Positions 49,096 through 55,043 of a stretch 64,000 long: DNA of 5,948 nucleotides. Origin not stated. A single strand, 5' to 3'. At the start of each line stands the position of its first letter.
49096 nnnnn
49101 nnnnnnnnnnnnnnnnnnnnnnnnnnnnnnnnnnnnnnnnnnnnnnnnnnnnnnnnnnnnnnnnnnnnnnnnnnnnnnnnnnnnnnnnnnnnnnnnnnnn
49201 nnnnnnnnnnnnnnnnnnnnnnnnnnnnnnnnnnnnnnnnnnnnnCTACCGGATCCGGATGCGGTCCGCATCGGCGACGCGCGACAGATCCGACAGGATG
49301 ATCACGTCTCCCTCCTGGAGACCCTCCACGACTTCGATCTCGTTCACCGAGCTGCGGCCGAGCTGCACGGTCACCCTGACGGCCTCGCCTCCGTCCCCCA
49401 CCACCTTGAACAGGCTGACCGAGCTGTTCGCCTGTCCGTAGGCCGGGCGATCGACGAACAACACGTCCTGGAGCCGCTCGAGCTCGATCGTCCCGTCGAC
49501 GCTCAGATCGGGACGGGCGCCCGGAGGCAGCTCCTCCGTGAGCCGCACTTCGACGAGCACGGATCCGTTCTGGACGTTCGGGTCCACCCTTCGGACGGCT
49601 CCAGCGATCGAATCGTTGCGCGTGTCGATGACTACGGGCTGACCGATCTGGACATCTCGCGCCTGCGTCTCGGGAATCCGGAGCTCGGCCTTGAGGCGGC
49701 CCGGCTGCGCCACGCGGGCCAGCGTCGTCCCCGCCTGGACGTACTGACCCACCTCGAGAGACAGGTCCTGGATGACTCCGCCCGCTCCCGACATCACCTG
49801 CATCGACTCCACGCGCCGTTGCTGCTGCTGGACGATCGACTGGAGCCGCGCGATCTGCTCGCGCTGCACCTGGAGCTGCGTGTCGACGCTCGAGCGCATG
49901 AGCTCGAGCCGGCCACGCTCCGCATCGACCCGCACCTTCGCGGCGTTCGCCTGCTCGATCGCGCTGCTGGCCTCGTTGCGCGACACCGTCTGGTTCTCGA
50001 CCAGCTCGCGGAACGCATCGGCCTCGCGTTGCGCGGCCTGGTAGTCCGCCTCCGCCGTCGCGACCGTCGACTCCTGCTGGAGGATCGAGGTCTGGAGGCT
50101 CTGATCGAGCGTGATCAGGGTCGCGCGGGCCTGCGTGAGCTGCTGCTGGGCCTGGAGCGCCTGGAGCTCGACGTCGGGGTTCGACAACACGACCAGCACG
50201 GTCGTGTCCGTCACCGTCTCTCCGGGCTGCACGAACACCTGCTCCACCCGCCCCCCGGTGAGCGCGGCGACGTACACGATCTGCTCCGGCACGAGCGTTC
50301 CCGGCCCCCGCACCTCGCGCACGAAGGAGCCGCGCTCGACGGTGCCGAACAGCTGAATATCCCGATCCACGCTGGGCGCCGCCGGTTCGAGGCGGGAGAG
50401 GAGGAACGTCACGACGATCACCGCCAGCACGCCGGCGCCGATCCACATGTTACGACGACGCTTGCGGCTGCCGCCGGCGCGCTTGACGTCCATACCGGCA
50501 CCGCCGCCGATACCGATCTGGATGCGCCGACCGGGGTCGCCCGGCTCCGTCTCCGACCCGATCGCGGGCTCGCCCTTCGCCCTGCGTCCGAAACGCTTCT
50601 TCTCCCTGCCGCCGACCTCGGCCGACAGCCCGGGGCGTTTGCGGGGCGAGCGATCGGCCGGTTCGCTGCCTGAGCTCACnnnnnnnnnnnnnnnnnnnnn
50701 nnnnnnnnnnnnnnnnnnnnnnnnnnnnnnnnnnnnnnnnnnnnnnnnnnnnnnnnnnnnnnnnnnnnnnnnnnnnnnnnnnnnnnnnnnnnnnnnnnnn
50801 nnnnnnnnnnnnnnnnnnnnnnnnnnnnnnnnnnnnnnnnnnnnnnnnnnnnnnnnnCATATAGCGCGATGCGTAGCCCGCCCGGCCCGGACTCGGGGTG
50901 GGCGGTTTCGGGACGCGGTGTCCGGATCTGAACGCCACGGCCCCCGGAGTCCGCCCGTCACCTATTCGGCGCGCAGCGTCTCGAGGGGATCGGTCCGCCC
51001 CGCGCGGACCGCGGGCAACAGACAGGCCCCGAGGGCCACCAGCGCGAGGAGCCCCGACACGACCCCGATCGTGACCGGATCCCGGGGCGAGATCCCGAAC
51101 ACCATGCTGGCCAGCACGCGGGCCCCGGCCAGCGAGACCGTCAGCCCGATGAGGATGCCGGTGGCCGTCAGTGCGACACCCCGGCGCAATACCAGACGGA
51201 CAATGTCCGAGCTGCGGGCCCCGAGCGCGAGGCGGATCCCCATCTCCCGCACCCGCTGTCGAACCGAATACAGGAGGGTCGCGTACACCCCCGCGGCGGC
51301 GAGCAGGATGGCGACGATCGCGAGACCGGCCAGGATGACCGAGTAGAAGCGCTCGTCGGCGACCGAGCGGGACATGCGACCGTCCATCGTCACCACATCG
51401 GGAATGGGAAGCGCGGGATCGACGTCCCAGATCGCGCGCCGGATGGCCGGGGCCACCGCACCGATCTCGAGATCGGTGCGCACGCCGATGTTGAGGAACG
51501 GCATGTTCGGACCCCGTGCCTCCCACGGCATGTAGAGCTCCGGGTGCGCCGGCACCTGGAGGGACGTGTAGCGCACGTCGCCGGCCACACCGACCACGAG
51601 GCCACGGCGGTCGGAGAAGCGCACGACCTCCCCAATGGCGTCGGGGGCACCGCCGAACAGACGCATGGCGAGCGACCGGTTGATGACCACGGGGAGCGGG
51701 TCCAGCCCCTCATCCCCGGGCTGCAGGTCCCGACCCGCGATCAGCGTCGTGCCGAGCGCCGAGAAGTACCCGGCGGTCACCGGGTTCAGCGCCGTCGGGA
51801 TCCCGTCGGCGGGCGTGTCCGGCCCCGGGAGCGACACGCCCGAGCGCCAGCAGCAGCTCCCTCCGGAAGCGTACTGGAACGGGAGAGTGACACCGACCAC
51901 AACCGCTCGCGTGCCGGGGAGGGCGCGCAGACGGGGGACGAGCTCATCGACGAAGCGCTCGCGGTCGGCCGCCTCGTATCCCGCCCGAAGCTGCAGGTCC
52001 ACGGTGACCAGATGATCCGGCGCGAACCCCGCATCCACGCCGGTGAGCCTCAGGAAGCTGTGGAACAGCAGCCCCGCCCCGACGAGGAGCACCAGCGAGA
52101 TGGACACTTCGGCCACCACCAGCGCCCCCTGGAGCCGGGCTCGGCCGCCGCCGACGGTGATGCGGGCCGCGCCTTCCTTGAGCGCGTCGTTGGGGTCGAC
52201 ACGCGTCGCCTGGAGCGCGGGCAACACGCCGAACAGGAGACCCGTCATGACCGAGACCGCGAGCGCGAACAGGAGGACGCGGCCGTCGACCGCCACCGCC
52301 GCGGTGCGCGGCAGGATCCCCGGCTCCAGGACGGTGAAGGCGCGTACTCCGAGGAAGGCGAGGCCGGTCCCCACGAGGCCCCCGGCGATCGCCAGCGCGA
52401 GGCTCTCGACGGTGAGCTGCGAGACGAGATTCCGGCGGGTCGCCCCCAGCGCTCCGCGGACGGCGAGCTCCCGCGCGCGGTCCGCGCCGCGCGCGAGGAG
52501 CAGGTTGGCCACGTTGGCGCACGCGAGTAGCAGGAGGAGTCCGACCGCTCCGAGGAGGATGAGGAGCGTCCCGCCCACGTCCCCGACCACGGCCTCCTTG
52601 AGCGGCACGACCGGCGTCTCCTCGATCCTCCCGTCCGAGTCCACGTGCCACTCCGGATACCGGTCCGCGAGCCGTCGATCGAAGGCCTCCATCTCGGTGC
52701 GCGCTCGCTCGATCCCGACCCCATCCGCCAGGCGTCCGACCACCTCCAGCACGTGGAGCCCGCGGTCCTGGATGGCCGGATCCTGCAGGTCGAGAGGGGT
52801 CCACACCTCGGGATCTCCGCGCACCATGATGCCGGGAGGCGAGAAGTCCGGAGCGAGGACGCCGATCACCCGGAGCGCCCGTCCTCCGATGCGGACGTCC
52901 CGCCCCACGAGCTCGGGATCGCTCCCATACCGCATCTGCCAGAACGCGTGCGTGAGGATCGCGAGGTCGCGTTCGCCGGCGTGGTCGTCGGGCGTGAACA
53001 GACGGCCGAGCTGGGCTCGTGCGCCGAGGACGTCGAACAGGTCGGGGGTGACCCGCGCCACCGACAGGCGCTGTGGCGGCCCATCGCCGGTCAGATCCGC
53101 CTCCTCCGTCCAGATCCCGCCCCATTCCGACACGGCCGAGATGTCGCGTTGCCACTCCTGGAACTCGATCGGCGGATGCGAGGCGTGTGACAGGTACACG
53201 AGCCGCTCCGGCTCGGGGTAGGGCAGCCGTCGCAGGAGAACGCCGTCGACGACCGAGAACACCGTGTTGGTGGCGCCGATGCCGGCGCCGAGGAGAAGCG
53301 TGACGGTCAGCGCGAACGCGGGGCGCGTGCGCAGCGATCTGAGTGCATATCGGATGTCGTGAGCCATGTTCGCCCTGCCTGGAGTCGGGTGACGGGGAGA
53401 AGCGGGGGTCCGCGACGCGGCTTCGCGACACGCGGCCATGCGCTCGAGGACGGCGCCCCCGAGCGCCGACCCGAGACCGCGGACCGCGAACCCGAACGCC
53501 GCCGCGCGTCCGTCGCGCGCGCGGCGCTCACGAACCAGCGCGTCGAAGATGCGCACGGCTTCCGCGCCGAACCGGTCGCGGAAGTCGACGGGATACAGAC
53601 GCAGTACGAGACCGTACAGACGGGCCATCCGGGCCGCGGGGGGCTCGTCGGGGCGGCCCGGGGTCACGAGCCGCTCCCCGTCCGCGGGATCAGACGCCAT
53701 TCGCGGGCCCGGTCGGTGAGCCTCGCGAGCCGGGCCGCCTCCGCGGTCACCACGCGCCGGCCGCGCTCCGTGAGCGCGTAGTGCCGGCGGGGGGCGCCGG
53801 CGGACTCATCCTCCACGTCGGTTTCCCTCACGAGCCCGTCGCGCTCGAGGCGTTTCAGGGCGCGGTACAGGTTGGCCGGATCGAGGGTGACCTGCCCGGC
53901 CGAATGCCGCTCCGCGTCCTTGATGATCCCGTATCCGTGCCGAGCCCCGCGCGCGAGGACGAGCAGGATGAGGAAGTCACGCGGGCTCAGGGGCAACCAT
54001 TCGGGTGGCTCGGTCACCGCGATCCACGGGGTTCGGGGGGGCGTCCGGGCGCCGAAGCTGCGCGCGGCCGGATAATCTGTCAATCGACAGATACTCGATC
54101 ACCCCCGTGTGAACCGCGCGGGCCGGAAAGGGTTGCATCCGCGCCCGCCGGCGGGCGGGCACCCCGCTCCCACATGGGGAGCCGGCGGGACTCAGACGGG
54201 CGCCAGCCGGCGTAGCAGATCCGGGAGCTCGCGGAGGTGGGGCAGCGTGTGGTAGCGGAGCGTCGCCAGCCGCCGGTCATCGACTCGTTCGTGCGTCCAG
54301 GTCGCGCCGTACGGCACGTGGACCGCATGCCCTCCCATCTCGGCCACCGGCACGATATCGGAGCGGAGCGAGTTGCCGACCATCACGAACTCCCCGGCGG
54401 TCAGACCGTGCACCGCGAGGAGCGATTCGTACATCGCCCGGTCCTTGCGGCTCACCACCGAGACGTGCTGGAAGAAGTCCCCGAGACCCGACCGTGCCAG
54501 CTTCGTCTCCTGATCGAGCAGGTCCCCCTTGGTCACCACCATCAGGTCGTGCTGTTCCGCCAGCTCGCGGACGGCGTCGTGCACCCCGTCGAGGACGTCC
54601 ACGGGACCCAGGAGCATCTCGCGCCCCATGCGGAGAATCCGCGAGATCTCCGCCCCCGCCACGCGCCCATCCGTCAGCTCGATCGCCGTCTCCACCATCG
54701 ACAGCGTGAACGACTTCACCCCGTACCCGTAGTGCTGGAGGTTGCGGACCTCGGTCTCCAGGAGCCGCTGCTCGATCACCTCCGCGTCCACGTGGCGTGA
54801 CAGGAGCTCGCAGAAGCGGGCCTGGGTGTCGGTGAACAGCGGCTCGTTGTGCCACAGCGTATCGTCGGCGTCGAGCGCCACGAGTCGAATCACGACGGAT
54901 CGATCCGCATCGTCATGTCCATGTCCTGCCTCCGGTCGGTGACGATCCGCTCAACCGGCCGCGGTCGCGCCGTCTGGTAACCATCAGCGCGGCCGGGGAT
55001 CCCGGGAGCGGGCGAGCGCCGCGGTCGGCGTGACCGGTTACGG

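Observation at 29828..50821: A ~21-kb same-strand cluster joins a sigma54 promoter, one HlyD adaptor, two ABC ATPases, six tandem duplicated MacB-type permeases and an NtrC/NtrB-type two-component system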

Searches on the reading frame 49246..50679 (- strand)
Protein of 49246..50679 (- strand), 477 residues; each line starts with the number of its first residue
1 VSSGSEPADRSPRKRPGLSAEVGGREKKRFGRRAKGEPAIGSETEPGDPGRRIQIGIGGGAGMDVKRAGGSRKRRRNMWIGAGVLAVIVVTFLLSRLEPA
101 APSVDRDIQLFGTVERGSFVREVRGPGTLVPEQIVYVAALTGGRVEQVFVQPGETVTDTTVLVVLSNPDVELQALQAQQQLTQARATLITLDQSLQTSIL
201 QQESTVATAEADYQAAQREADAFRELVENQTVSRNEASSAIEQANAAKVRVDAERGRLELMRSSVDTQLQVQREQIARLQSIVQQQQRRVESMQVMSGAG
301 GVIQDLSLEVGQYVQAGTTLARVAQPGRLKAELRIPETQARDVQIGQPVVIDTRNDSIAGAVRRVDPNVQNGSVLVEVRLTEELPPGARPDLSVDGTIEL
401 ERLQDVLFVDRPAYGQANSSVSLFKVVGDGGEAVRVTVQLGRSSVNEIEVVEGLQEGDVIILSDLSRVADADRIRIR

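Call 7: search_protein_families(library=pfam, proteins=[window:49246-50679:-], max_evalue=0.001)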
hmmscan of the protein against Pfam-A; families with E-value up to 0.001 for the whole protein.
window:49246-50679:- (477 aa): 4 families
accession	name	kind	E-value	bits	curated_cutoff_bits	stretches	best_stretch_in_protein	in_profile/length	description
PF16576.10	HlyD_D23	-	6.7e-14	52.1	30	1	132-381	17-200/214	Barrel-sandwich domain of CusB or HlyD membrane-fusion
PF13437.12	HlyD_3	-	1.3e-13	52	22.2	1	299-383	6-96/106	HlyD family secretion protein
PF00364.28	Biotin_lipoyl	-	0.00016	21.9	22.1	0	292-322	42-72/73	Biotin-requiring enzyme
PF13533.13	Biotin_lipoyl_2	-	0.00081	19.6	29.8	0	294-322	2-30/32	Biotin-lipoyl like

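Call 9: search_protein_families(library=ncbifam, proteins=[window:49246-50679:-], max_evalue=0.00001)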
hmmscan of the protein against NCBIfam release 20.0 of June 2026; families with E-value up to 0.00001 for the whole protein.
window:49246-50679:- (477 aa): 10 families
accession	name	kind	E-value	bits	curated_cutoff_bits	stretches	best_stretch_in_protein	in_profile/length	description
TIGR01730.1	RND_mfp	subfamily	2.6e-35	121.9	94.9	2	267-476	109-321/322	efflux RND transporter periplasmic adaptor subunit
NF038010.1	ABC_adapt_DarC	equivalog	3.5e-23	82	450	1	84-476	20-416/417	darobactin export ABC transporter periplasmic adaptor subunit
TIGR00998.1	8a0101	subfamily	4.2e-12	45.6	390.8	1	136-353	44-265/334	EmrA/EmrK family multidrug efflux transporter periplasmic adaptor subunit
NF002939.0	PRK03598.1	equivalog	1.3e-11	44.3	393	1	138-352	48-264/332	secretion protein HlyD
TIGR00999.1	8a0102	subfamily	2.2e-11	43.4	319.3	1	184-461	6-263/271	CzcB/NccB family metal efflux transporter periplasmic adaptor subunit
TIGR03794.1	NHLM_micro_HlyD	equivalog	2.9e-08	33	156.2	0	287-328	55-94/421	NHLP bacteriocin system secretion protein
TIGR02971.1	heterocyst_DevB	subfamily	4.8e-08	32.8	129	1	127-375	5-288/327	ABC exporter membrane fusion protein, DevB family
NF007785.0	PRK10476.1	equivalog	5.9e-07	28.6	376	1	133-365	47-284/347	multidrug transporter subunit MdtN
TIGR01843.1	type_I_hlyD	subfamily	1.4e-06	27.6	208.65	0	125-191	33-100/422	HlyD family type I secretion periplasmic adaptor subunit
NF011715.0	PRK15136.1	equivalog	2.5e-06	26.4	563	1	135-352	62-275/390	multidrug efflux MFS transporter periplasmic adaptor subunit EmrA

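Call 17: find_related_loci(query=window:49246-50679:-, collection=genome_contigs, flank=10000)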
Query window:49246-50679:- (477 aa) in genome_contigs; peptide patterns used: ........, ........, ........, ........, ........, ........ (x = any residue, [..] = any of these).
471 stretches matched a pattern; 39 encode a relative of the query (tblastn E <= 1e-3); 39 distinct loci.
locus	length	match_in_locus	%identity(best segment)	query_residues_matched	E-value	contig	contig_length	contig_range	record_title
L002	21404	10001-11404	70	8-477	0e+0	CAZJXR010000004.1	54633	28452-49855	MAG TPA_asm: uncultured Gemmatimonadota bacterium isolate SRP321284_co1_33 genome assembly, contig: NODE_679_length_5463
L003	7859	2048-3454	72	8-477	0e+0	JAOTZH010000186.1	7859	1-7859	MAG: Gemmatimonadota bacterium isolate 21_Jan_SF_Bin74 21_Jan_SF_Bin74_scaffold_8641_c1, whole genome shotgun sequence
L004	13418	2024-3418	70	3-477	0e+0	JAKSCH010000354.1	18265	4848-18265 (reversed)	MAG: Gemmatimonadetes bacterium isolate MAG.277 k141_1546693, whole genome shotgun sequence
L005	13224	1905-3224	71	32-477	3e-179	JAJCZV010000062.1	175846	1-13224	MAG: Gemmatimonadota bacterium isolate OFTM271 OFTM271_61, whole genome shotgun sequence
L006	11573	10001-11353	59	40-477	5e-161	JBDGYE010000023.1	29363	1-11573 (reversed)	MAG: Gemmatimonadota bacterium isolate M3-30_Bin_363 M3-30_Bin_363_scaffold_2698, whole genome shotgun sequence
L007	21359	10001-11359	59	1-476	3e-160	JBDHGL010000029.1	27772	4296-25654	MAG: Gemmatimonadota bacterium isolate M8-58_Bin_433 M8-58_Bin_433_scaffold_5686, whole genome shotgun sequence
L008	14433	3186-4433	63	60-476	2e-159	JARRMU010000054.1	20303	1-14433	MAG: Gemmatimonadales bacterium isolate Spart_106_MAG scaffold_292, whole genome shotgun sequence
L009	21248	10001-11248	61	59-477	8e-156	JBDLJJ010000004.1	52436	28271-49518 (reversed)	MAG: Gemmatimonadota bacterium isolate MAG089 MAG089_4, whole genome shotgun sequence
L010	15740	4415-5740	58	37-477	5e-155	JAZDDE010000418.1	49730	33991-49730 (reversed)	MAG: Gemmatimonadota bacterium isolate TC87O_Bin_5 TC87O_Bin_5_clean_scaffold_418, whole genome shotgun sequence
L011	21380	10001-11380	58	11-477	5e-153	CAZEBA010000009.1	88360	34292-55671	MAG TPA_asm: uncultured Gemmatimonadota bacterium isolate SRP321284_co1_122 genome assembly, contig: NODE_270_length_883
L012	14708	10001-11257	61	58-477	2e-152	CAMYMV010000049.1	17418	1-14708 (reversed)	MAG: uncultured Gemmatimonadales bacterium isolate ES_Gemmatimonadota_01 genome assembly, contig: scaffold_2151, whole g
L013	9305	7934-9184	60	60-477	2e-152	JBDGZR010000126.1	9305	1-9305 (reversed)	MAG: Gemmatimonadota bacterium isolate M3-38_Bin_47 M3-38_Bin_47_scaffold_43165, whole genome shotgun sequence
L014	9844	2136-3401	60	56-477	9e-145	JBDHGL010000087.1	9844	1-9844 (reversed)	MAG: Gemmatimonadota bacterium isolate M8-58_Bin_433 M8-58_Bin_433_scaffold_39968, whole genome shotgun sequence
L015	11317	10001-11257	60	58-477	8e-144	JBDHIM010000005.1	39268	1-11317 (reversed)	MAG: Gemmatimonadota bacterium isolate BHB10-2_Bin_296 BHB10-2_Bin_296_scaffold_4960, whole genome shotgun sequence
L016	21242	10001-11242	61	63-477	7e-143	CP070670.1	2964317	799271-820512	MAG: Gemmatimonadota bacterium isolate bin741 chromosome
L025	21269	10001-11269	48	48-476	1e-109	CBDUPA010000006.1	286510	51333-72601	MAG TPA_asm: uncultured bacterium isolate SRR22808130_concoct_95 genome assembly, contig: ERZ25043460.9, whole genome sh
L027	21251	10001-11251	43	62-476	1e-93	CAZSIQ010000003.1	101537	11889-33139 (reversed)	MAG TPA_asm: uncultured Woeseiaceae bacterium isolate SRP135972_co1_277 genome assembly, contig: NODE_49_length_101537_c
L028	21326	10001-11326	57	37-477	6e-147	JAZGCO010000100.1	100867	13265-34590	MAG: Gemmatimonadota bacterium isolate SCS3bin.2 SCS3bin.2_100, whole genome shotgun sequence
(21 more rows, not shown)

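Call 44: search_solved_structures(query=window:49246-50679:-, max_evalue=0.001)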
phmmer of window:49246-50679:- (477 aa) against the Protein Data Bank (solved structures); distinct sequences matched with E-value up to 0.001: 3.
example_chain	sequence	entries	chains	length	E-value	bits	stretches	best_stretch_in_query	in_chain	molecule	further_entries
20yy_D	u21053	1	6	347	9.2e-09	38.4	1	296-474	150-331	Multidrug efflux RND transporter periplasmic adaptor subunit MexJ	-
8zal_A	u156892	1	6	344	0.00037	23.3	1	136-354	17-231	Multidrug export protein EmrA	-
8zar_A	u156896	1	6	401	0.00061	22.5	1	136-354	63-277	Multidrug export protein EmrA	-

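Call 60: search_protein_families(library=pfam, proteins=[L009:7638-9086:+, L009:6612-7637:+, L009:5582-6640:+, L028:8129-9613:+, L007:8773-9729:+, L025:8746-9792:+, L027:14946-16820:+], max_evalue=0.0001)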
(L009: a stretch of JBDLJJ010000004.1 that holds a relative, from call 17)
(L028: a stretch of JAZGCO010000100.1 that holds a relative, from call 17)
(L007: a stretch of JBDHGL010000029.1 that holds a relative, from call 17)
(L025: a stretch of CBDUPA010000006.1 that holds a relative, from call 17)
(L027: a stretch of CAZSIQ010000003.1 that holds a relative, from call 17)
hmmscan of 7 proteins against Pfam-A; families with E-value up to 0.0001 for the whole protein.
L009:7638-9086:+ (482 aa): 3 families
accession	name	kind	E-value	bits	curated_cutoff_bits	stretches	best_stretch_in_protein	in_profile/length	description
PF00198.28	2-oxoacid_dh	-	5.6e-73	245.6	23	1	249-477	4-227/232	2-oxoacid dehydrogenases acyltransferase (catalytic domain)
PF00364.28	Biotin_lipoyl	-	1.1e-20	73.7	22.1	1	10-82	2-73/73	Biotin-requiring enzyme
PF02817.22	E3_binding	-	1.2e-13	51.4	23.7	1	150-184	2-36/36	e3 binding domain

L009:6612-7637:+ (341 aa): 2 families
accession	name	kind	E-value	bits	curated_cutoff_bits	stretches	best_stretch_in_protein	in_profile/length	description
PF02779.29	Transket_pyr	-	5.8e-40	137.2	27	1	20-191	4-173/174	Transketolase, pyrimidine binding domain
PF02780.25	Transketolase_C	-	2.1e-39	134.7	25.9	1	208-331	1-124/124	Transketolase, C-terminal domain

L009:5582-6640:+ (352 aa): 1 family
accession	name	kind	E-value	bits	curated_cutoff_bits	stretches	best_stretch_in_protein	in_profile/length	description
PF00676.26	E1_dh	-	7.5e-63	212.7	22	1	19-313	3-298/300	Dehydrogenase E1 component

L028:8129-9613:+ (494 aa): 3 families
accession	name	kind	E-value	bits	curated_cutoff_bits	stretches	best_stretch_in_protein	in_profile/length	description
PF00198.28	2-oxoacid_dh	-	1.1e-73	248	23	1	261-489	4-227/232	2-oxoacid dehydrogenases acyltransferase (catalytic domain)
PF00364.28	Biotin_lipoyl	-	5e-21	74.8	22.1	1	10-82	2-73/73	Biotin-requiring enzyme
PF02817.22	E3_binding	-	1.1e-13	51.6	23.7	1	161-195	2-36/36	e3 binding domain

L007:8773-9729:+ (318 aa): 1 family
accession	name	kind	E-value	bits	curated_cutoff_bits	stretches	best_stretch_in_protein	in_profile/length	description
PF13557.12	Phenol_MetA_deg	-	3.9e-20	73.4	22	1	82-318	1-242/242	Putative MetA-pathway of phenol degradation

L025:8746-9792:+ (348 aa): 0 families

L027:14946-16820:+ (624 aa): 4 families
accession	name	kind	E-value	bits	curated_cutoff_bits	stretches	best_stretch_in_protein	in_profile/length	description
PF01551.29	Peptidase_M23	-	8.9e-29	100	28.7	1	522-616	2-96/96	Peptidase family M23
PF05569.17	Peptidase_M56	-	3e-23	82.9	31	1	90-279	97-293/296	BlaR1 peptidase M56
PF01464.25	SLT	-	8e-23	80.7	21.3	1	345-458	2-108/117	Transglycosylase SLT domain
PF13702.11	Lysozyme_like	-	9.2e-05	22.5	25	0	338-455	3-101/165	Lysozyme-like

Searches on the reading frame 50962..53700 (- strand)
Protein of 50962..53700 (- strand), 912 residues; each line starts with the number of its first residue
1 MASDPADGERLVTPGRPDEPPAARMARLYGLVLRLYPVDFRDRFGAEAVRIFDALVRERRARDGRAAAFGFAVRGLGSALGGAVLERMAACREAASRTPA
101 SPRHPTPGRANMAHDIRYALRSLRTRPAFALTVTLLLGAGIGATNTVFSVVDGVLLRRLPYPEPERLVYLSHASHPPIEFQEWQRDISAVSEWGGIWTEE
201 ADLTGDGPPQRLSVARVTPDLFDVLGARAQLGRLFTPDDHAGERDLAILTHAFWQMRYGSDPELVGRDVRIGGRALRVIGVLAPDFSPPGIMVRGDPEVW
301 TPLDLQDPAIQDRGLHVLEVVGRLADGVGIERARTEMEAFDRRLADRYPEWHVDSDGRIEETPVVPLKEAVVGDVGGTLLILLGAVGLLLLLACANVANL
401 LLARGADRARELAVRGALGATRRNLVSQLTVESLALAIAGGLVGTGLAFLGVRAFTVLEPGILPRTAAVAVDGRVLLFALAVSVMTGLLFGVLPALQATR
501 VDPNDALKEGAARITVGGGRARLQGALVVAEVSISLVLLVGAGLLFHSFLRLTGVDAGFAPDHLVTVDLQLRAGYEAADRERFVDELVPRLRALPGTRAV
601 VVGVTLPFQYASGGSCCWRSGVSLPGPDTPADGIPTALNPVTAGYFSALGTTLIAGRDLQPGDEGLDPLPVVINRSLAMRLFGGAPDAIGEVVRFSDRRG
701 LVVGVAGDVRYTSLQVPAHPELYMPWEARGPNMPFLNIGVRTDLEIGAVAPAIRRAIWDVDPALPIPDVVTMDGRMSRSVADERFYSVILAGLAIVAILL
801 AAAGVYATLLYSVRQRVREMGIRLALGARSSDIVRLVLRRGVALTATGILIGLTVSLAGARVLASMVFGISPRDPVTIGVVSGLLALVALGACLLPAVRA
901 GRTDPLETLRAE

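Call 8: search_protein_families(library=pfam, proteins=[window:50962-53700:-], max_evalue=0.001)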
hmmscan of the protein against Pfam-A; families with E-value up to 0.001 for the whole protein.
window:50962-53700:- (912 aa): 2 families
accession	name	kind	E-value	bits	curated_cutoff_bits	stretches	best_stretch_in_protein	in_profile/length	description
PF12704.14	MacB_PCD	-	8.6e-28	98.5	27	2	135-339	6-206/207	MacB-like periplasmic core domain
PF02687.27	FtsX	-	2.7e-24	86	25.5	2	793-905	3-120/120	FtsX-like permease C-terminal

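Call 48: search_protein_families(library=ncbifam, proteins=[window:50962-53700:-], max_evalue=0.00001)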
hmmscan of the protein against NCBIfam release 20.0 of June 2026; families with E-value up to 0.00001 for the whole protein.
window:50962-53700:- (912 aa): 2 families
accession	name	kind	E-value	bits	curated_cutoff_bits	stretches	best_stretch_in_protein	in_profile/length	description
TIGR03434.1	ADOP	subfamily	8.5e-243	808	622.3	1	113-912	2-803/803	ADOP family duplicated permease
NF007826.0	PRK10535.1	equivalog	4.3e-28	98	966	2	214-508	369-646/648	macrolide ABC transporter ATP-binding protein/permease MacB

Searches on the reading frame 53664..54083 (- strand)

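Call 8: search_protein_families(library=pfam, proteins=[window:53664-54083:-], max_evalue=0.001)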
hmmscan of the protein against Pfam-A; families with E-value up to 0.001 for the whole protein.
window:53664-54083:- (139 aa): 2 families
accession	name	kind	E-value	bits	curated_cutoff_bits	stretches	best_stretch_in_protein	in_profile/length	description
PF03551.20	PadR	-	2.8e-19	69.3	27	1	39-112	1-73/75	Transcriptional regulator PadR-like family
PF13814.12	Replic_Relax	-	0.00018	22.1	25.3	1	69-125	26-83/191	Replication-relaxation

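Call 48: search_protein_families(library=ncbifam, proteins=[window:53664-54083:-], max_evalue=0.00001)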
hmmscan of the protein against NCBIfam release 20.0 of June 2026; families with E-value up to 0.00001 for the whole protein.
window:53664-54083:- (139 aa): 3 families
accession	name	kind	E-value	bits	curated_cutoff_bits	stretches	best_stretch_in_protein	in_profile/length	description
TIGR03433.1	padR_acidobact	paralog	2e-16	59.9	101.8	1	36-124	6-93/101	PadR family transcriptional regulator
TIGR02719.1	repress_PhaQ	equivalog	5.5e-09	36.4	139.35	1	39-120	29-107/138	poly-beta-hydroxybutyrate-responsive repressor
NF053635.1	TransRegRv3488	equivalog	7e-07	29.4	140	1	65-123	36-92/98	Rv3488 family transcriptional regulator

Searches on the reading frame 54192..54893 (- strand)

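Call 8: search_protein_families(library=pfam, proteins=[window:54192-54893:-], max_evalue=0.001)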
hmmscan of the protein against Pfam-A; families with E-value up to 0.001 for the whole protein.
window:54192-54893:- (233 aa): 3 families
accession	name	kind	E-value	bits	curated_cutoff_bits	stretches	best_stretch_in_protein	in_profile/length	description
PF00702.32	Hydrolase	-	4e-11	44.1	26.4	1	2-181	1-185/191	haloacid dehalogenase-like hydrolase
PF13242.12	Hydrolase_like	-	4.8e-05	23.6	22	1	152-203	7-58/75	HAD-hyrolase-like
PF13419.12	HAD_2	-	0.00019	22.1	23.8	1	97-180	77-165/178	Haloacid dehalogenase-like hydrolase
